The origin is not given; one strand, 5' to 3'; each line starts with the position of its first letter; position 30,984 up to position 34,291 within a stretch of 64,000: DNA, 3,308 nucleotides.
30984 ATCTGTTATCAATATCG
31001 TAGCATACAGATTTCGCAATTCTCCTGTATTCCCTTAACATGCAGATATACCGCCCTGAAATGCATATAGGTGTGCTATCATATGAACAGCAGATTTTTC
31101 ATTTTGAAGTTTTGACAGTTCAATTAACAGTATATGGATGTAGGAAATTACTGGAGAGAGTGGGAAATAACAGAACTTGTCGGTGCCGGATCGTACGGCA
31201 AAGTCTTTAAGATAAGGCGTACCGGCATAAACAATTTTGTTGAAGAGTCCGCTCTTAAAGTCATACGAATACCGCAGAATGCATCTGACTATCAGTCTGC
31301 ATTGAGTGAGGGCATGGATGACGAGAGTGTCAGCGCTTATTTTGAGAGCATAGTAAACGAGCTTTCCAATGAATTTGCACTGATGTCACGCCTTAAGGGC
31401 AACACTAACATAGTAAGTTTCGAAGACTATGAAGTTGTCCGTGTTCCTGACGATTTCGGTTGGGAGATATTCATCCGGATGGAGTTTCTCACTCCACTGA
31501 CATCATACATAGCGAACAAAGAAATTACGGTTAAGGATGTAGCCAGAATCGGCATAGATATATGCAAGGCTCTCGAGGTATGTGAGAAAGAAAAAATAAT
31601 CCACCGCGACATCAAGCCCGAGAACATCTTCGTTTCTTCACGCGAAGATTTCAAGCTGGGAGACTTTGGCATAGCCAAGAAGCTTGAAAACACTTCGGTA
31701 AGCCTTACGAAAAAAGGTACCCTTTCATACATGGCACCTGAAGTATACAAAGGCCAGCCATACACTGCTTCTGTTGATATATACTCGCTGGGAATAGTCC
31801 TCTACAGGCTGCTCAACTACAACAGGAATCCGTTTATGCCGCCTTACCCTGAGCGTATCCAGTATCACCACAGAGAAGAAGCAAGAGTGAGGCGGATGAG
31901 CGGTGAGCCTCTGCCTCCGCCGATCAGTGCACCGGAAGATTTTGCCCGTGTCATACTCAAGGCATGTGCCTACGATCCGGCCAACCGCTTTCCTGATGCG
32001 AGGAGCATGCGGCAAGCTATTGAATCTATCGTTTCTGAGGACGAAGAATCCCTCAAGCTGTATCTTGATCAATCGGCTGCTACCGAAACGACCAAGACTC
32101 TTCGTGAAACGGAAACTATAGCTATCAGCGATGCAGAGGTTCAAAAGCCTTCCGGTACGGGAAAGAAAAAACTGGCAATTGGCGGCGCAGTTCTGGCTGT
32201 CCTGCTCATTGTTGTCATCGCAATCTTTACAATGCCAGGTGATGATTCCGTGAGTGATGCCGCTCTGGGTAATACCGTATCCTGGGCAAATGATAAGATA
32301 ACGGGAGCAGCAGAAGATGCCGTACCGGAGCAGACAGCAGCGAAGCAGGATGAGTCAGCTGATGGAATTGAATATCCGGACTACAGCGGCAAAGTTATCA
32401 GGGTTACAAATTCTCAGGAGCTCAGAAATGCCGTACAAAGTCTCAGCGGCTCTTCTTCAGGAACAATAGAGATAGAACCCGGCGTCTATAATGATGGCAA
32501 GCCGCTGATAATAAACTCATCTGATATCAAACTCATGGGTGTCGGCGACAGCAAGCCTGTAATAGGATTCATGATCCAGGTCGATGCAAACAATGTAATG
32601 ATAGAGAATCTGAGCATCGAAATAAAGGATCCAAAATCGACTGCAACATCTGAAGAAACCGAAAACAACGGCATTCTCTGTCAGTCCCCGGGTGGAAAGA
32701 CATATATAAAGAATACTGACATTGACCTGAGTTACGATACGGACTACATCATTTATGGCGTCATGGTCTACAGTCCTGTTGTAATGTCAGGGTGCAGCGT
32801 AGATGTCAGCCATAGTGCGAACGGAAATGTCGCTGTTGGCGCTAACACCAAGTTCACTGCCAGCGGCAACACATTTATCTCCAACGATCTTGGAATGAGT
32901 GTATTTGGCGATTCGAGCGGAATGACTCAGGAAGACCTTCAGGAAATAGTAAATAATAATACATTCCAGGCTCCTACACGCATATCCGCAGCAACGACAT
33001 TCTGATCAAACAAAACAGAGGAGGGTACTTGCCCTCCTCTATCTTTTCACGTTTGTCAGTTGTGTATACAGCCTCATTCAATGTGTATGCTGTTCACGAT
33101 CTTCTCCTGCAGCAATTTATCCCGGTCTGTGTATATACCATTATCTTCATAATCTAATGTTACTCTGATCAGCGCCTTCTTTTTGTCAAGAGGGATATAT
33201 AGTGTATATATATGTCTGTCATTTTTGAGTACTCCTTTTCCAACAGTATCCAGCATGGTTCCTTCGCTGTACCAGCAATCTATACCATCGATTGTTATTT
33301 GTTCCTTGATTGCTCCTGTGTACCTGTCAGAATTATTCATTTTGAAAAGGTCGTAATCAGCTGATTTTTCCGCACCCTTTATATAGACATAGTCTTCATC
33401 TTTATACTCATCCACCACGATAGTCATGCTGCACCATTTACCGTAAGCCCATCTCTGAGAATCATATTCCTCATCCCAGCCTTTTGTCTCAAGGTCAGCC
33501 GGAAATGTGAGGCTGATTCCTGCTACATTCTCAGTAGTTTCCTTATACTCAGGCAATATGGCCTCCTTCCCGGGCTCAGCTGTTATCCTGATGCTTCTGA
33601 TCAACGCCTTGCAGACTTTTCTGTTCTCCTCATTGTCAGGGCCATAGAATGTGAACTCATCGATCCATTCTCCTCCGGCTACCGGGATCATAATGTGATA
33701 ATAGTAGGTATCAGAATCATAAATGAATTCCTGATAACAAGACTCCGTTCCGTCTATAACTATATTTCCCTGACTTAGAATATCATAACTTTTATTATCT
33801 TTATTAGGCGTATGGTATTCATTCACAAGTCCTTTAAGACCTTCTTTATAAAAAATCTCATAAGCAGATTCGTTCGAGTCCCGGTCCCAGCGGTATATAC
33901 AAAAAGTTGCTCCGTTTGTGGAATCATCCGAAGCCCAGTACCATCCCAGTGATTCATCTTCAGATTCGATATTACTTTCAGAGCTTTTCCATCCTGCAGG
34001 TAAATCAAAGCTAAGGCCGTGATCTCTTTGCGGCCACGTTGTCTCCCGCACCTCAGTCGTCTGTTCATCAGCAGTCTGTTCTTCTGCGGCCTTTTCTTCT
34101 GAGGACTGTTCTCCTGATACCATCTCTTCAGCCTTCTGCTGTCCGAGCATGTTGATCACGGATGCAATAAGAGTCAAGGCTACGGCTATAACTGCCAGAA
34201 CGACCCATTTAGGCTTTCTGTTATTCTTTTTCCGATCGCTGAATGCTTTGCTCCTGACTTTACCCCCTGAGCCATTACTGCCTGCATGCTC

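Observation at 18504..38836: Eight Hanks-type Ser/Thr kinase paralogues with swapped sensor domains, two PP2C phosphatases and eight FHA domains wrapped around the secretion genes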

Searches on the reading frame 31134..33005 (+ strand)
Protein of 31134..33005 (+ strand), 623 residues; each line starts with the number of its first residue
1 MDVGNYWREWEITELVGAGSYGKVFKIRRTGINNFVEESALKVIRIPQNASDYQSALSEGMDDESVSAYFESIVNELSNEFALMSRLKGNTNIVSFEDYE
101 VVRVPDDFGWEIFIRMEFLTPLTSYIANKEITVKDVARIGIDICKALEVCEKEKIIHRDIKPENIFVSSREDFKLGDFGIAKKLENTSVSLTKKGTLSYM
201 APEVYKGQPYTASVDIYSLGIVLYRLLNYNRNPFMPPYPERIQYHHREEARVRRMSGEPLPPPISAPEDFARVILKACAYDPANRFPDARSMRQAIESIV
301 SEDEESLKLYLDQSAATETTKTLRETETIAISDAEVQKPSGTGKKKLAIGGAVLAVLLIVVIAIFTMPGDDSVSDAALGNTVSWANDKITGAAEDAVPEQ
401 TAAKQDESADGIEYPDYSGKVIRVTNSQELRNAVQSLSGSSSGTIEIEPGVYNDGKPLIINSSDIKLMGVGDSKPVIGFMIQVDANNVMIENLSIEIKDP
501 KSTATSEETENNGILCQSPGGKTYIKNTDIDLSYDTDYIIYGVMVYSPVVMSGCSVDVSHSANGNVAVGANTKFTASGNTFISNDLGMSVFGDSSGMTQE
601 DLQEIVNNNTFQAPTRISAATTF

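Call 3: search_protein_families(library=pfam, proteins=[window:31134-33005:+], max_evalue=0.01)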
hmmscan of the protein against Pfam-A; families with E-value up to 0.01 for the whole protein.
window:31134-33005:+ (623 aa): 4 families
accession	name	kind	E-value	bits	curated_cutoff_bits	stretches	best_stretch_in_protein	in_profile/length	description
PF00069.31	Pkinase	-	1.5e-40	139.7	31.7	1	11-287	2-253/263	Protein kinase domain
PF07714.23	PK_Tyr_Ser-Thr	-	3.1e-27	95.9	23.1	1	74-285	45-248/258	Protein tyrosine and serine/threonine kinase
PF17667.7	Pkinase_fungal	-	1.6e-05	24.3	24.1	1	150-223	303-383/387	Fungal protein kinase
PF03109.22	ABC1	-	5e-05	23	22.9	1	25-187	59-220/244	ABC1 atypical kinase-like domain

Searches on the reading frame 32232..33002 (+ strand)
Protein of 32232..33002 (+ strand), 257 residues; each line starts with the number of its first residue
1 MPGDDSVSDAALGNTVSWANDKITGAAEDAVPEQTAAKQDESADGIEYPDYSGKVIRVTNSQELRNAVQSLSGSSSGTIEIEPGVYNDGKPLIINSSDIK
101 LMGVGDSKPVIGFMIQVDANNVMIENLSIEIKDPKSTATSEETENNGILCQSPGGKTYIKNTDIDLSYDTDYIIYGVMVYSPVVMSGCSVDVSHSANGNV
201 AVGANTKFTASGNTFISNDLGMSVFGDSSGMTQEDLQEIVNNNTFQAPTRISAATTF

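Call 52: search_protein_families(library=pfam, proteins=[window:32232-33002:+], max_evalue=1)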
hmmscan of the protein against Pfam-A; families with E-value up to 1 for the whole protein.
seq(257 aa): 1 family
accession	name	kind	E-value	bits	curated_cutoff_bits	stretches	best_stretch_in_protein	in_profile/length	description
PF00564.30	PB1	-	0.13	12.7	23.6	1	46-80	44-78/84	PB1 domain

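Call 58: predict_structure(protein=window:32253-33002:+)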
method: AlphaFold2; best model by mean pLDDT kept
length: 250 residues; sequences in the alignment: 1
mean_pLDDT: 42.7   pTM: 0.39
mean pLDDT of the five models: 42.7, 35.8, 33.6, 32.3, 30.0
residues with pLDDT >= 90: 0; 70-90: 0; 50-70: 62; < 50: 188
segments of 3 or more residues with pLDDT < 50: 1-47, 68-70, 75-107, 111-114, 127-140, 144-147, 162-168, 171-176, 178-180, 188-250
pLDDT, mean of each block of 10 residues (from residue 1): 35 36 37 33 46 58 52 47 41 39 47 51 50 43 49 56 47 47 49 39 31 34 40 37 26
secondary structure, 60 per line:
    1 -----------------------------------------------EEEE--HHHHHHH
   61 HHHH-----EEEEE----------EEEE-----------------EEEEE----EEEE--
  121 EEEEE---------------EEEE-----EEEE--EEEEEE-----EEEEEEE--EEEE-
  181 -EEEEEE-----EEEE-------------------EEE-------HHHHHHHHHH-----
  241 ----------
elements in order: E48-51 H54-64 E70-74 E85-88 E106-110 E115-118 E121-125 E141-144 E150-153 E156-161 E167-173 E176-179 E182-187 E193-196 E216-218 H226-235
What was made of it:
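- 31134..33005 (+): K6: Hanks kinase, one TM, 249-aa ectodomain (beta-helix claimed but unverified). AF2 model pLDDT 43 (call 58).
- Checked: The K6 'beta-helix' is unverified: no Pfam hit, and the AF2 model has pLDDT 43 (calls 52, 58).
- Tried and rejected: Single-sequence AF2 gave pLDDT 43 (call 58), unusable.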

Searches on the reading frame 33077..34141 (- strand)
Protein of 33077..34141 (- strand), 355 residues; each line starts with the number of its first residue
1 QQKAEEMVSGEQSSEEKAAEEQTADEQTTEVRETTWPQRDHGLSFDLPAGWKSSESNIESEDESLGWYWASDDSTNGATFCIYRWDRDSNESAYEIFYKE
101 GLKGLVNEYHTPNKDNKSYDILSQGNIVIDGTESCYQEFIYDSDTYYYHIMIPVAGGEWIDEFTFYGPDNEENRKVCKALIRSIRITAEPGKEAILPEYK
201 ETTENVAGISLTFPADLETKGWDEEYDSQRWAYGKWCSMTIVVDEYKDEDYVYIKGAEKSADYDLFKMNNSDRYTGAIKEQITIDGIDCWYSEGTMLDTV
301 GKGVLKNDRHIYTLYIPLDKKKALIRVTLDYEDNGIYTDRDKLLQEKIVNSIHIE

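Call 52: search_protein_families(library=pfam, proteins=[window:33077-34141:-], max_evalue=1)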
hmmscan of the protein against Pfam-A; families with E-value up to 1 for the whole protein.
seq(355 aa): 1 family
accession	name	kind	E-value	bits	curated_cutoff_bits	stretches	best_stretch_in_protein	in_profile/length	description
PF08469.15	NPHI_C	-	0.047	14.1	22.3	1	251-313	61-123/148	Nucleoside triphosphatase I C-terminal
